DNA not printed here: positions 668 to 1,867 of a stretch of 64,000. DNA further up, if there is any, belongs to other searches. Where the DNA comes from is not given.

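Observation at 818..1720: NusB fused to a degenerate NUDIX domain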

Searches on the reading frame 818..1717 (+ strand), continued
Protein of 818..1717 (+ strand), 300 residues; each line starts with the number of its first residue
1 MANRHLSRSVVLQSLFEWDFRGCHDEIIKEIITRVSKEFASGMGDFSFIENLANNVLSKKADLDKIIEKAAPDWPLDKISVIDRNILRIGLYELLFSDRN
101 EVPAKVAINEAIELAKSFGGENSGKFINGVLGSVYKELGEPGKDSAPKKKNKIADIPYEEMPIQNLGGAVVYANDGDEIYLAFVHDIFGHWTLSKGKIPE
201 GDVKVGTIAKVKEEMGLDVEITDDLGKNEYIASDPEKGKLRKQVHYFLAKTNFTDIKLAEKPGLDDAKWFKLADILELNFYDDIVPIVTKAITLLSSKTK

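Call 66: fold_search(model_id=the predicted structure, library=pdb)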
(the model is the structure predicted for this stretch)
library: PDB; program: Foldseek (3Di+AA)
matches with E <= 10: 694; with E <= 0.001: 385
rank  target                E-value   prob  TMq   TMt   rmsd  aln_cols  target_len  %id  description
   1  9cxx_A                4.0e-09  1.00  0.37  0.38   2.8       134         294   24  Structure of Rv2985, a Nudix diadenosine polyphosphatase from M. tuberculosis, in complex with putative ATP (released 2026-01-14)
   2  3i7u_A                8.0e-09  1.00  0.41  0.87   2.4       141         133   26  Crystal structure of AP4A hydrolase (aq_158) from Aquifex aeolicus VF5 (released 2009-07-21)
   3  3i7u_C                1.2e-08  1.00  0.41  0.86   2.6       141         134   24  Crystal structure of AP4A hydrolase (aq_158) from Aquifex aeolicus VF5 (released 2009-07-21)
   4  5gg5                  1.5e-08  1.00  0.36  0.37   3.1       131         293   21  Crystal structure of Mycobacterium smegmatis MutT1 (released 2017-04-19)
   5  6m72                  2.9e-08  1.00  0.36  0.37   3.0       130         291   23  Crystal structure of Mycobacterium smegmatis MutT1 in complex with 8-oxo-dGDP (released 2020-10-14)
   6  5ggc_A                3.4e-08  1.00  0.36  0.37   2.8       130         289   22  Crystal structure of Mycobacterium smegmatis MutT1 in complex with phosphate and magnesium ions (excess magnesium, I) (released 2017-04-19)
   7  6m6y                  3.4e-08  1.00  0.36  0.37   2.9       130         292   22  Crystal structure of Mycobacterium smegmatis MutT1 in complex with 8-oxo-dGTP (released 2020-10-14)
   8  3gz8_A                3.6e-08  1.00  0.37  0.68   4.3       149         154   17  Cocrystal structure of NUDIX domain of Shewanella oneidensis NrtR complexed with ADP ribose (released 2009-06-09)
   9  3gz8_C                4.6e-08  1.00  0.38  0.68   4.1       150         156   17  Cocrystal structure of NUDIX domain of Shewanella oneidensis NrtR complexed with ADP ribose (released 2009-06-09)
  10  1ktg_A                4.9e-08  1.00  0.37  0.74   3.6       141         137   23  Crystal Structure of a C. elegans Ap4A Hydrolase Binary Complex (released 2002-05-08)
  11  6am0_E                5.5e-08  1.00  0.32  0.36  11.8       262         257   16  Crystal structure of K. lactis Edc1-Dcp1-Dcp2-Edc3 decapping complex with synthetic cap substrate analog (released 2018-03-21)
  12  9cxx_B                6.4e-08  1.00  0.33  0.36   3.9       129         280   21  Structure of Rv2985, a Nudix diadenosine polyphosphatase from M. tuberculosis, in complex with putative ATP (released 2026-01-14)
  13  5gg9                  7.5e-08  1.00  0.36  0.37   3.3       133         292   22  Crystal structure of Mycobacterium smegmatis MutT1 in complex with 8-oxo-GTP, 8-oxo-GMP and pyrophosphate (released 2017-04-19)
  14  5gg8                  8.8e-08  1.00  0.37  0.38   3.1       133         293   22  Crystal structure of Mycobacterium smegmatis MutT1 in complex with 8-oxo-dGTP, 8-oxo-dGMP and pyrophosphate (II) (released 2017-04-19)
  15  4mpo_B                8.8e-08  1.00  0.37  0.69   4.1       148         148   22  1.90 A resolution structure of CT771 from Chlamydia trachomatis Bound to Hydrolyzed Ap4A Products (released 2014-01-22)
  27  1eyv_B                4.6e-07  1.00  0.39  0.84   3.0       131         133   30  THE CRYSTAL STRUCTURE OF NUSB FROM MYCOBACTERIUM TUBERCULOSIS (released 2000-05-18)
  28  1eyv_A                4.9e-07  1.00  0.38  0.84   3.6       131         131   30  THE CRYSTAL STRUCTURE OF NUSB FROM MYCOBACTERIUM TUBERCULOSIS (released 2000-05-18)
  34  3imq_A                5.7e-07  1.00  0.40  0.84   2.9       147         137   35  Crystal structure of the NusB101-S10(delta loop) complex (released 2009-11-10)
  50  3r2d_B                1.5e-06  1.00  0.42  0.87   2.0       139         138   29  Crystal Structure of Antitermination Factors NusB and NusE in complex with dsRNA (released 2011-06-22)
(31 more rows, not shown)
